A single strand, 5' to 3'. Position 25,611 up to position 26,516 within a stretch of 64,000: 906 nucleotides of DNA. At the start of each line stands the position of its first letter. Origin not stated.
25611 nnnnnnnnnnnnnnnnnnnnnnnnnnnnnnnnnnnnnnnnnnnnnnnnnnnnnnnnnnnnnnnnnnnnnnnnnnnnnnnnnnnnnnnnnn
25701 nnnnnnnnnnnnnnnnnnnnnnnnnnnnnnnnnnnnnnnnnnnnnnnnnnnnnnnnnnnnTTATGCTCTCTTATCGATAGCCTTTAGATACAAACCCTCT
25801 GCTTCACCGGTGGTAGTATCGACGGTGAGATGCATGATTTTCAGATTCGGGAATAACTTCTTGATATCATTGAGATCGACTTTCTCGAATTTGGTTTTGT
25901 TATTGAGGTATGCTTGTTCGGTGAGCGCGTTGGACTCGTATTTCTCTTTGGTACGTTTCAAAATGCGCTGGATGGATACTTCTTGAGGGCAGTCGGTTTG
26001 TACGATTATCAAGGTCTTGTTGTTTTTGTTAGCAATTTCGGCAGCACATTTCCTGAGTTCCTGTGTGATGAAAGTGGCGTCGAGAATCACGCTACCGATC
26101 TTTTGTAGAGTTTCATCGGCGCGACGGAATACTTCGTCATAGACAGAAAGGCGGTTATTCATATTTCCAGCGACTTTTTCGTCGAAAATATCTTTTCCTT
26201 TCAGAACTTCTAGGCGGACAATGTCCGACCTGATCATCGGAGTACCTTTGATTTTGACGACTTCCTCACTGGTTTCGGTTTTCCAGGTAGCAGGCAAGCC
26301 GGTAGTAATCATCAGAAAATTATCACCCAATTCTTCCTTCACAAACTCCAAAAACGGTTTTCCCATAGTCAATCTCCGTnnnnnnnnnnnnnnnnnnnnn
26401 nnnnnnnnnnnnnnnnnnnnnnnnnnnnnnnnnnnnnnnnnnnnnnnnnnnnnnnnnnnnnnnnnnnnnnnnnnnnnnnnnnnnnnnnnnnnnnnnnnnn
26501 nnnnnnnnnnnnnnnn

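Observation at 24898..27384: Uncharacterised kinase / pseudo-P-loop / PHP phosphoesterase trio welded onto ahcY-metK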

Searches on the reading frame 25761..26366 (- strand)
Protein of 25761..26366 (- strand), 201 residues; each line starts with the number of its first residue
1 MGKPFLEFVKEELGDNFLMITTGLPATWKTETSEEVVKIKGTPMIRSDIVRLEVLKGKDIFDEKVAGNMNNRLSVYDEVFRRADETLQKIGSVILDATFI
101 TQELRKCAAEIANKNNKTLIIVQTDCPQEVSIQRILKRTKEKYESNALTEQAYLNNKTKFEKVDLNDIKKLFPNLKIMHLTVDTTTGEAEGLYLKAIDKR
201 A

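Call 3: search_protein_families(library=pfam, proteins=[window:25761-26366:-], max_evalue=0.01)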
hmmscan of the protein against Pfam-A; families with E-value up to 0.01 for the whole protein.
window:25761-26366:- (201 aa): 5 families
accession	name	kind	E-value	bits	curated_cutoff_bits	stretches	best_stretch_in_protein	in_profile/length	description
PF13671.12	AAA_33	-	5.9e-13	49.8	27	1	18-160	1-140/143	AAA domain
PF08433.16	KTI12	-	1.7e-07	31.5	22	1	18-149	3-131/271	Chromatin associated protein KTI12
PF13207.12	AAA_17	-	2.1e-05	25.2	27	1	22-142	1-126/136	AAA domain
PF01591.24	6PF2K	-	0.00025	20.9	27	1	15-144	12-154/223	6-phosphofructo-2-kinase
PF06414.18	Zeta_toxin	-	0.0055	16.6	22.3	0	85-164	90-174/199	Zeta toxin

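Call 4: search_protein_families(library=ncbifam, proteins=[window:25761-26366:-], max_evalue=0.01)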
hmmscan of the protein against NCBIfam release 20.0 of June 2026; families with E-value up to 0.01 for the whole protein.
window:25761-26366:- (201 aa): 5 families
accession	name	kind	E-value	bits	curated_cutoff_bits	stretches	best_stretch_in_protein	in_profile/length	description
TIGR03574.1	selen_PSTK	equivalog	0.00013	21.5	290.5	1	18-140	1-118/249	L-seryl-tRNA(Sec) kinase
NF005909.0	PRK07890.1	subfamily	0.0015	17.8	258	1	88-172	29-113/260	short chain dehydrogenase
NF004825.0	PRK06181.1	equivalog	0.0026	17.1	215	0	98-169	37-109/268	SDR family oxidoreductase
TIGR04075.1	bacter_Pnkp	equivalog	0.0035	15.6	750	1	74-152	56-134/851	polynucleotide kinase-phosphatase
NF006619.0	PRK09186.1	equivalog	0.0071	16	255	0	87-170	25-112/256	oxidoreductase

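Call 11: search_solved_structures(query=window:25761-26366:-, max_evalue=1)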
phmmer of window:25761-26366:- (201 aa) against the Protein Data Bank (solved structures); distinct sequences matched with E-value up to 1: 6.
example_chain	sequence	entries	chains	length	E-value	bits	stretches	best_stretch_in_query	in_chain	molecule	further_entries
3a4l_A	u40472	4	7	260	0.0034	20.4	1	13-142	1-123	L-seryl-tRNA(Sec) kinase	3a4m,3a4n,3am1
2rgx_A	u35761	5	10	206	0.11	15.4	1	19-138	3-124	Adenylate kinase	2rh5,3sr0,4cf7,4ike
4jky_A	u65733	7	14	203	0.13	15.3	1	19-138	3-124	Adenylate kinase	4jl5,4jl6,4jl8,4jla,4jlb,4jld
8amz_R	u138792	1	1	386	0.22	14.5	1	48-104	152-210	PCI domain-containing protein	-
5ycd_A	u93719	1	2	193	0.44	13.5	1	13-144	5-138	Adenylayte kinase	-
5ycf_B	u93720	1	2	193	0.44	13.5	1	13-144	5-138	Adenylate kinase isoenzyme 1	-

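Call 31: find_homologous_proteins(query=window:25761-26366:-)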
Query window:25761-26366:- (201 aa): 7953 proteins with E <= 0.001 among 8000 candidates; the best 120 are listed.
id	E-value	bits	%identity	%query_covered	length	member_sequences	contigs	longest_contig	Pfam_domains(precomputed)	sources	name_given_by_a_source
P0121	3.1e-123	426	99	100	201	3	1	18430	PF13671.13,PF13207.13,PF08433.17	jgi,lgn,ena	-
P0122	4.2e-113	393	92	100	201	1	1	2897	PF13671.13,PF13207.13,PF08433.17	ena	-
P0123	4.1e-110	384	90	100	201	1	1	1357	PF13671.13,PF08433.17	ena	-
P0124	6.4e-110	383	90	100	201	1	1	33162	PF13671.13,PF13207.13,PF08433.17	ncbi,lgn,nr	ncbi:MAG: ATP-binding protein [Dehalococcoidales bacterium]|nr:ATP-binding protein [Dehalococcoidale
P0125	4.6e-107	374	87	100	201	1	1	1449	PF13671.13,PF13207.13,PF08433.17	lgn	-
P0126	4.7e-106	370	88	100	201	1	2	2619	PF13671.13,PF13207.13,PF08433.17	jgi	jgi:predicted kinase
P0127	6.3e-106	370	87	100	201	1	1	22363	PF13671.13,PF08433.17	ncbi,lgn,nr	ncbi:MAG: ATP-binding protein [Chloroflexi bacterium]|nr:ATP-binding protein [Chloroflexota bacteriu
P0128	8.4e-106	370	86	100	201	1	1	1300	PF13671.13,PF08433.17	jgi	-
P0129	7.2e-105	366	86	100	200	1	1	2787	PF13671.13,PF13207.13,PF08433.17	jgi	jgi:predicted kinase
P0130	2.8e-104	365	86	100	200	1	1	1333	PF13671.13,PF08433.17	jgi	jgi:predicted kinase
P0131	2.8e-104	365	86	100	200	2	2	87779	PF13671.13,PF13207.13,PF08433.17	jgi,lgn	jgi:hypothetical protein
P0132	3.9e-104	364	85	100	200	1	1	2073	PF13671.13,PF08433.17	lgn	-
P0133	7.3e-103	360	84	100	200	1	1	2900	PF13671.13,PF13207.13,PF08433.17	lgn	-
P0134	9.3e-103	360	83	100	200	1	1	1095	PF13671.13,PF08433.17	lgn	-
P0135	1.2e-102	359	84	100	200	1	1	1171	PF13671.13,PF08433.17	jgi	jgi:predicted kinase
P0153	1.1e-88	314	73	99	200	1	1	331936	PF13671.13,PF08433.17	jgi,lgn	-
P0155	1.4e-88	313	74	100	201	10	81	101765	PF13671.13,PF08433.17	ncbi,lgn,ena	-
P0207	9.6e-82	291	71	100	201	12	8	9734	PF13671.13,PF08433.17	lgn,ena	-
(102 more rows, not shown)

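Call 43: predict_structure(alignment_id=A3)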
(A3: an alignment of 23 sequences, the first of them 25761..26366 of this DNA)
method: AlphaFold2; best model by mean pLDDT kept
length: 201 residues; sequences in the alignment: 23
mean_pLDDT: 88.8   pTM: 0.86
mean pLDDT of the five models: 88.8, 88.3, 85.9, 85.8, 85.7
residues with pLDDT >= 90: 127; 70-90: 58; 50-70: 13; < 50: 3
segments of 3 or more residues with pLDDT < 50: 144-146
pLDDT, mean of each block of 10 residues (from residue 1): 89 95 89 95 93 83 71 90 96 91 95 98 94 83 59 86 95 96 90 90 58
secondary structure, 60 per line:
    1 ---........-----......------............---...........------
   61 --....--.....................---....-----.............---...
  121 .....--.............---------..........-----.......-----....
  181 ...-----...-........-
elements in order: H5-11 E17-22 H29-40 E44-46 H47-54 H63-66 H69-89 E93-96 H102-114 E118-125 H128-140 H150-159 H165-171 E177-183 E193-200

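Call 57: list_cluster_members(proteins=[P0155, P0207])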
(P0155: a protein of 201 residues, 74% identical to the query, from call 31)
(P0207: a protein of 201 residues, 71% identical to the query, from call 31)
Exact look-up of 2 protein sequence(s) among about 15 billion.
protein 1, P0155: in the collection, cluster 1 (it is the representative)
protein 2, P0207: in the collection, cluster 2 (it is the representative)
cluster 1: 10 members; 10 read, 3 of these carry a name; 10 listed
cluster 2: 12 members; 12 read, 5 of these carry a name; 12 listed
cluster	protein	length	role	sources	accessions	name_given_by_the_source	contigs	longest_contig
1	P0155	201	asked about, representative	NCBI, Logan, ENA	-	-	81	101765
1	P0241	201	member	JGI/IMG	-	hypothetical protein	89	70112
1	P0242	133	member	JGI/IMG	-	predicted kinase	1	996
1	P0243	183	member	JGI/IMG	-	predicted kinase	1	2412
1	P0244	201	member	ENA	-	-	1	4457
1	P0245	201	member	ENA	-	-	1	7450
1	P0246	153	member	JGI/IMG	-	-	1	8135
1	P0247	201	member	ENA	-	-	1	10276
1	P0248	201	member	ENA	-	-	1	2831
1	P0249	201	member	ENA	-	-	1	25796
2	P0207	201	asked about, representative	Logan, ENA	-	-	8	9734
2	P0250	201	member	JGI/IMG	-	hypothetical protein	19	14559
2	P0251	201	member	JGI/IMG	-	predicted kinase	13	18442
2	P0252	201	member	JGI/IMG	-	predicted kinase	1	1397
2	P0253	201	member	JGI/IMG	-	predicted kinase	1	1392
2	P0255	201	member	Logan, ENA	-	-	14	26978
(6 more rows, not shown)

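Call 58: search_protein_families(library=padloc, proteins=[window:25761-26366:-], max_evalue=0.01)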
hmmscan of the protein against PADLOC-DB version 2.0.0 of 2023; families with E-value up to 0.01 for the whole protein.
window:25761-26366:- (201 aa): 0 families

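Call 59: find_encoding_contigs(protein=P0155, flank=8000, max_places=3)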
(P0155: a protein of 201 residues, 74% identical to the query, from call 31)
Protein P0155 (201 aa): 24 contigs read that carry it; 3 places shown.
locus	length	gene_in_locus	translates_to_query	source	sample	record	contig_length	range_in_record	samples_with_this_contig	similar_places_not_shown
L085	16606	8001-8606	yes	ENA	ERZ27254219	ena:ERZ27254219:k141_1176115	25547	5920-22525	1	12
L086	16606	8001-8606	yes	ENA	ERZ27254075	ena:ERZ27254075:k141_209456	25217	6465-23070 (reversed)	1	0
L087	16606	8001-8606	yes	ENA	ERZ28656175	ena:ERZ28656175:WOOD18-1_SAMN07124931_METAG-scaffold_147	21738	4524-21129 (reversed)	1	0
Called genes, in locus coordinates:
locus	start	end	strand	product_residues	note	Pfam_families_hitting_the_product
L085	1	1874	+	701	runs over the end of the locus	PF22745:Nlig-Ia, PF01653:DNA_ligase_aden, PF03120:OB_DNA_ligase, PF03119:DNA_ligase_ZBD, PF12826:HHH_2, PF14520:HHH_5, PF00533:BRCT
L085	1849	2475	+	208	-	PF01195:Pept_tRNA_hydro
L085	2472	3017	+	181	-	PF04140:ICMT (weak), PF04191:PEMT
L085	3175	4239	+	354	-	PF01008:IF-2B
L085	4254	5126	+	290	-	PF01048:PNP_UDP_1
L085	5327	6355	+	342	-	-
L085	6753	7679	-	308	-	PF00294:PfkB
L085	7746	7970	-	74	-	-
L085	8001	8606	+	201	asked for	PF08433:KTI12, PF13671:AAA_33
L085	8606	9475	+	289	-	PF02811:PHP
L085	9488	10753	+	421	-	PF05221:AdoHcyase, PF00670:AdoHcyase_NAD, PF02826:2-Hacid_dh_C (weak), PF07991:KARI_N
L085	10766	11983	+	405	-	PF00438:S-AdoMet_synt_N, PF02772:S-AdoMet_synt_M, PF02773:S-AdoMet_synt_C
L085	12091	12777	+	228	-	PF00702:Hydrolase, PF13419:HAD_2, PF13242:Hydrolase_like (weak)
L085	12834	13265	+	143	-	-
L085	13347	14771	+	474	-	PF02878:PGM_PMM_I, PF02879:PGM_PMM_II, PF02880:PGM_PMM_III, PF00408:PGM_PMM_IV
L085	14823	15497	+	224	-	PF00174:Oxidored_molyb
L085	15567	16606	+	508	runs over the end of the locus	PF13541:ChlI, PF00493:MCM (faint), PF01078:Mg_chelatase, PF07728:AAA_5, PF13335:Mg_chelatase_C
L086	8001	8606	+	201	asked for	PF08433:KTI12, PF13671:AAA_33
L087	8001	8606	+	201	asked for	PF08433:KTI12, PF13671:AAA_33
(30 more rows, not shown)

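Call 60: search_protein_families(library=ncbifam, proteins=[L085:6753-7679:-, L085:7746-7970:-, L085:3175-4239:+, L085:12091-12777:+, L085:12834-13265:+, L085:2472-3017:+], max_evalue=0.001)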
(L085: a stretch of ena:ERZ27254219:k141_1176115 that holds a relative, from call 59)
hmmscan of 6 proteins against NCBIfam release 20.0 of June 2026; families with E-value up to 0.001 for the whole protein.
L085:6753-7679:- (308 aa): 21 families
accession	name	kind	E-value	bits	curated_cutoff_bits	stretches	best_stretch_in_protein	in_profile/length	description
NF041164.1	NucKinThplmales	equivalog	7.5e-37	127.1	450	1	30-299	19-284/295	nucleoside kinase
TIGR02152.1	D_ribokin_bact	equivalog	1e-26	94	299.65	1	39-300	25-295/298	ribokinase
NF041134.1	R1P_kin_Thcocales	equivalog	1.5e-23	83.6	500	1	41-300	29-277/291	ADP-dependent ribose-1-phosphate kinase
TIGR04382.1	myo_inos_iolC_N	equivalog_domain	7e-21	74.8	300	1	180-295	181-299/309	5-dehydro-2-deoxygluconokinase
NF053626.1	RibKinHalex1628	equivalog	1.3e-17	64.2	330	1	40-293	29-280/293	ATP-dependent ribose-1-phosphate kinase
TIGR02198.1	rfaE_dom_I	equivalog_domain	9.1e-14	51.3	345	1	216-295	227-306/315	D-glycero-beta-D-manno-heptose-7-phosphate kinase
NF008353.0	PRK11142.1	equivalog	2.9e-13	50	341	1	216-293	215-291/307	ribokinase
TIGR03168.1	1-PFK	subfamily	2.4e-11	43.1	216.4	1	213-295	210-291/305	hexose kinase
NF006957.1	PRK09434.1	equivalog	6.7e-11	42.2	450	1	181-280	173-275/302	fructokinase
NF007321.0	PRK09813.1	equivalog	1.4e-10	41.1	247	1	48-289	23-258/261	fructoselysine 6-kinase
TIGR03828.1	pfkB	equivalog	5.7e-10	38.7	292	1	211-293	208-289/305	1-phosphofructokinase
NF008454.0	PRK11316.1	equivalog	1.2e-08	34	521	1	213-293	223-302/475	bifunctional D-glycero-beta-D-manno-heptose-7-phosphate kinase/D-glycero-beta-D-manno-heptose 1-phosphate adenylyltransferase HldE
NF040938.1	KDG_KDGal_kin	equivalog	2.1e-08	33.6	400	1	189-303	185-301/305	bifunctional 2-dehydro-3-deoxygluconokinase/2-dehydro-3-deoxygalactonokinase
NF007416.0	PRK09954.1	equivalog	5.1e-07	28.9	561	1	225-285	279-339/362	sugar kinase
NF052444.1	DhDoxglucKinKdgK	equivalog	6.6e-07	29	400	1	218-290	222-294/303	2-dehydro-3-deoxygluconokinase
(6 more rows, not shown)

L085:7746-7970:- (74 aa): 0 families

L085:3175-4239:+ (354 aa): 8 families
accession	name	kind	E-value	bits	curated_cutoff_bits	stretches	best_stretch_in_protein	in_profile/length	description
NF004326.0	PRK05720.1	subfamily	2.3e-136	454.3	271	1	4-342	4-345/358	s-methyl-5-thioribose-1-phosphate isomerase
TIGR00512.1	salvage_mtnA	equivalog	3e-132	440.7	279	1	11-338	1-334/335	S-methyl-5-thioribose-1-phosphate isomerase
TIGR00524.1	eIF-2B_rel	subfamily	3.8e-121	403.9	185.85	1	37-338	1-302/303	S-methyl-5-thioribose-1-phosphate isomerase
NF004700.0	PRK06036.1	equivalog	2.2e-117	391.9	528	1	13-346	4-337/339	S-methyl-5-thioribose-1-phosphate isomerase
NF004436.0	PRK05772.1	equivalog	6.6e-105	351.3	521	1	10-343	16-355/363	S-methyl-5-thioribose-1-phosphate isomerase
TIGR00511.1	ribulose_e2b2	equivalog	3e-69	233.6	314.1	1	41-337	3-286/301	ribose 1,5-bisphosphate isomerase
NF006210.0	PRK08335.1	equivalog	3.5e-30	105.2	339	1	40-340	6-272/275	translation initiation factor IF-2B subunit alpha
NF004994.0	PRK06372.1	equivalog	9.2e-16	58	249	1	189-339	110-248/253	translation initiation factor IF-2B subunit delta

L085:12091-12777:+ (228 aa): 21 families
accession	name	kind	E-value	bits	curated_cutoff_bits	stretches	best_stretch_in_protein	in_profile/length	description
TIGR01428.1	HAD_type_II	equivalog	6.3e-19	68.8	125.4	1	7-204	1-194/197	haloacid dehalogenase type II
TIGR02253.1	CTE7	subfamily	1.9e-18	67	169.75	1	7-224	2-221/221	TIGR02253 family HAD-type hydrolase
TIGR02254.1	YjjG_YfnB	equivalog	1.4e-14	54.1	159.9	1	12-227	6-223/223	YjjG family noncanonical pyrimidine nucleotidase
NF006976.0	PRK09449.1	equivalog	2.5e-13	50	183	1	142-227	135-222/225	pyrimidine 5'-nucleotidase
TIGR02252.1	DREG-2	subfamily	5.4e-12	45.9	155.2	1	20-199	30-203/203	HAD hydrolase, REG-2-like, family IA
NF052576.1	PymNtasePynAStpc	equivalog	6e-12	45.7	350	1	139-227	136-227/229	pyrimidine 5'-nucleotidase PynA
TIGR01549.1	HAD-SF-IA-v1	subfamily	4.2e-10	40.2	23.3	1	98-194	54-149/149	HAD-IA family hydrolase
NF009695.0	PRK13222.1-2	equivalog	3.1e-09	36.7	225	1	4-197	3-190/226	phosphoglycolate phosphatase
TIGR01509.1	HAD-SF-IA-v3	subfamily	6.7e-08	32.9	29.4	1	146-200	101-154/154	HAD-IA family hydrolase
NF009804.0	PRK13288.1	equivalog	5e-07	29.4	218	1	150-227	131-210/215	pyrophosphatase PpaX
TIGR01493.1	HAD-SF-IA-v2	subfamily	6.6e-06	26.5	39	1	78-189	49-157/161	HAD-IA family hydrolase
TIGR01993.1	Pyr-5-nucltdase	equivalog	2.5e-05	24.2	142.9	1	147-198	136-181/183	pyrimidine 5'-nucleotidase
NF008018.0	PRK10748.1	equivalog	2.9e-05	23.4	225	1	110-209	117-216/238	5-amino-6-(5-phospho-D-ribitylamino)uracil phosphatase YigB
TIGR01460.1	HAD-SF-IIA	subfamily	4.5e-05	23.4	100.15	1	152-200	188-243/246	HAD-IIA family hydrolase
TIGR02247.1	HAD-1A3-hyp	subfamily_domain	4.7e-05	23.2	125.4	1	149-201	144-196/211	epoxide hydrolase N-terminal domain-like phosphatase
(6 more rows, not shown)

L085:12834-13265:+ (143 aa): 0 families

L085:2472-3017:+ (181 aa): 3 families
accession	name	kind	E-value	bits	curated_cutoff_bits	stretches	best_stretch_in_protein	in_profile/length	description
TIGR04571.1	LmtA_Leptospira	exception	1.1e-12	48.2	325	1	98-176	89-166/252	lipid A Kdo2 1-phosphate O-methyltransferase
NF045656.1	MeththiolMtaseMddA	equivalog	2.8e-10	39.9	270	1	99-174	167-238/238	methanethiol S-methyltransferase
NF040696.1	isopcys_mtase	equivalog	1.6e-06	28.1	160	1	96-175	111-189/190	protein-S-isoprenylcysteine O-methyltransferase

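Call 61: search_solved_structures(query=L085:6753-7679:-, max_evalue=0.00001)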
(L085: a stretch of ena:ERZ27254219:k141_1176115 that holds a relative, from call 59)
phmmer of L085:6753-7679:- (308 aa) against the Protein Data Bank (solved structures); distinct sequences matched with E-value up to 0.00001: 38.
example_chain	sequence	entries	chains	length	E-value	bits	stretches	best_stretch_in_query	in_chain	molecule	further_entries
3b1r_A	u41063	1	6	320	1e-62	215.5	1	6-305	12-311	Ribokinase, putative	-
3b1n_A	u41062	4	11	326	1.2e-62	215.3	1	6-305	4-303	Ribokinase, putative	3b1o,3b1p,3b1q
6c9q_A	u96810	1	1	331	9.8e-50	172.8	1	4-305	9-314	Adenosine kinase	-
2pkf_A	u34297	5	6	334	1e-49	172.8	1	4-305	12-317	Adenosine kinase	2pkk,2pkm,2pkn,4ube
6c9r_A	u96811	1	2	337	1e-49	172.7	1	4-305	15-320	Adenosine kinase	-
4o1g_A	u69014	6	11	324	1.2e-49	172.6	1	5-305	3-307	Adenosine kinase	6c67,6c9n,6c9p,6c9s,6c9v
4pvv_A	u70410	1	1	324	2.2e-49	171.7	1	5-305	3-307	Adenosine kinase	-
2c49_A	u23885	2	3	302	2.4e-37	132.2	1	29-298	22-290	SUGAR KINASE MJ0406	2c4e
3bf5_A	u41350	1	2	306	1.2e-16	64.2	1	40-302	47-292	Ribokinase related protein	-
3h49_A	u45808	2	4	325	2.3e-13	53.4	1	39-291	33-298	Ribokinase | Uncharacterized sugar kinase ydjH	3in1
3kd6_A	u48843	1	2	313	4.1e-13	52.6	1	181-306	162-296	Carbohydrate kinase, PfkB family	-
6cw5_A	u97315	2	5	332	5.1e-13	52.3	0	219-303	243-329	Ribokinase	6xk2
1lii_A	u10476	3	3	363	1.4e-12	50.9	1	205-291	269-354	adenosine kinase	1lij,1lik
1lio_A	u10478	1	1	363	1.8e-12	50.5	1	205-291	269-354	adenosine kinase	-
1dgm_A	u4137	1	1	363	1.2e-11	47.8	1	205-291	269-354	ADENOSINE KINASE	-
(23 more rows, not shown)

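Call 63: find_related_loci(query=A2, collection=metagenome_contigs, flank=10000)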
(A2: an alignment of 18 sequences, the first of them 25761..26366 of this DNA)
Query A2 (201 aa) in metagenome_contigs; peptide patterns used: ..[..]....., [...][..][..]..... (x = any residue, [..] = any of these).
600 stretches matched a pattern (row limit reached: there are more); 486 encode a relative of the query (tblastn E <= 1e-3); the best 80 are kept; 80 distinct loci.
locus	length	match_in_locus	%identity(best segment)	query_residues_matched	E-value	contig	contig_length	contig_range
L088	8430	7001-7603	99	1-201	2e-132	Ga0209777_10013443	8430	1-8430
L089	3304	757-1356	70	1-200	7e-97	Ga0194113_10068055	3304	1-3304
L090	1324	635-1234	72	1-200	3e-96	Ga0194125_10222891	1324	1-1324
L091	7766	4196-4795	67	1-200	5e-88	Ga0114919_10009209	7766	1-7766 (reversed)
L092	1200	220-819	66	1-200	2e-94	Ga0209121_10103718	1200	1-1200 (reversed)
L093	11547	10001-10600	66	1-200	8e-88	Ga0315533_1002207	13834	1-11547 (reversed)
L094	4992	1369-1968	66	1-200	8e-87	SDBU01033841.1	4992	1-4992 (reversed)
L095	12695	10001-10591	64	4-200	9e-87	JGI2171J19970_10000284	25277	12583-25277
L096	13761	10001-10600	64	1-200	2e-86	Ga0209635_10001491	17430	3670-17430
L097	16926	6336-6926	64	4-200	9e-87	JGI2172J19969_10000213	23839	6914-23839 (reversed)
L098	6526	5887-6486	64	1-200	3e-86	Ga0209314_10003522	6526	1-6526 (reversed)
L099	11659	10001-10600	65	1-200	4e-86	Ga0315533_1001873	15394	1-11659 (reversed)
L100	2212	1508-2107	64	1-200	3e-89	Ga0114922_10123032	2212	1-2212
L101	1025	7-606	64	1-200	1e-93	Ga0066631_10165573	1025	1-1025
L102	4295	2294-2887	65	3-200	6e-86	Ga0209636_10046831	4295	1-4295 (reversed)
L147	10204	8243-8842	68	1-200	2e-83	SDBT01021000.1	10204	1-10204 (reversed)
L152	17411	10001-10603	63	1-200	5e-83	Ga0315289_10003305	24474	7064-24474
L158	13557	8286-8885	64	1-200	6e-83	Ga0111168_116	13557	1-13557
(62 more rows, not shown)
